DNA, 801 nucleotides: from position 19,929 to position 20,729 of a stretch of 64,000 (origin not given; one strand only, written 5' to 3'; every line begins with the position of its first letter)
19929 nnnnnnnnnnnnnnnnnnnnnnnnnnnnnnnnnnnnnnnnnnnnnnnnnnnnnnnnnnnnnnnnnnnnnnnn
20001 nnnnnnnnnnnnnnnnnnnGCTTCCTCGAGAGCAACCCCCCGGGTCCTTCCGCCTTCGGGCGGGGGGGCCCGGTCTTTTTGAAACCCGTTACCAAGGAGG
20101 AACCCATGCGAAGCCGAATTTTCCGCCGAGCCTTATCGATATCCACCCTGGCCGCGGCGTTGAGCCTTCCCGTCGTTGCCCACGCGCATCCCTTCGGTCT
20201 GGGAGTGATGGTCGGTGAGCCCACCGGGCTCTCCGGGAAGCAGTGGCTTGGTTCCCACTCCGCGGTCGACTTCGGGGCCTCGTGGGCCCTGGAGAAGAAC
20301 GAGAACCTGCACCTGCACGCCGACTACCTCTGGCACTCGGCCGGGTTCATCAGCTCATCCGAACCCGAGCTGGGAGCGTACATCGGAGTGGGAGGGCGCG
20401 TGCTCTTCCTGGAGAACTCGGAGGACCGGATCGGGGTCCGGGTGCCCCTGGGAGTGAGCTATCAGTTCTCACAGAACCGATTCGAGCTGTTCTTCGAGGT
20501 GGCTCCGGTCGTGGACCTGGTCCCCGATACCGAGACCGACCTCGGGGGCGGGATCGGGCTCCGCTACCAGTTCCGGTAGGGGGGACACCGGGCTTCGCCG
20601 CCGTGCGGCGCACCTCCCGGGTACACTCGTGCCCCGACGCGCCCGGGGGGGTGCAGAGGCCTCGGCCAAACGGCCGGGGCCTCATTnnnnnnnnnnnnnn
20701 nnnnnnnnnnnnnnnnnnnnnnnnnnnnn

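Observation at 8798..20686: Conserved pyr operon split by a ~12 kb accessory block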

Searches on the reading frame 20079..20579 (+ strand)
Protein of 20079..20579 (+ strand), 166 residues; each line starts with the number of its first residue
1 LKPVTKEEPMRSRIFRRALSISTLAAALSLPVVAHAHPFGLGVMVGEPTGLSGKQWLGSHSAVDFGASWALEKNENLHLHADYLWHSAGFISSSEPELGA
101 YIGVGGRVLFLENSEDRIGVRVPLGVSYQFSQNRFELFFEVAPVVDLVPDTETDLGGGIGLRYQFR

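Call 6: search_protein_families(library=pfam, proteins=[window:20079-20579:+], max_evalue=0.01)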
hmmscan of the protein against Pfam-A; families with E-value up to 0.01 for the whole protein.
window:20079-20579:+ (166 aa): 2 families
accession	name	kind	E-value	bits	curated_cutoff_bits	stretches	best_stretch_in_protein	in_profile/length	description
PF13505.12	OMP_b-brl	-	0.00018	22.2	28.7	1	23-165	4-140/175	Outer membrane protein beta-barrel domain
PF13161.12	DUF3996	-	0.00065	19.9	22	1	82-145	56-126/154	Protein of unknown function (DUF3996)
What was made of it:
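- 20107..20579 (+): Inserted gene 6: small outer-membrane beta-barrel protein (157 aa, signal peptide). Pfam OMP_b-brl, sub-threshold at 22 bits (call 6).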

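Call 22: search_protein_families(library=ncbifam, proteins=[window:20079-20579:+], max_evalue=0.01)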
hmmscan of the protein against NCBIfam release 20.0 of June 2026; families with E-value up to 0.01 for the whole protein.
window:20079-20579:+ (166 aa): 0 families
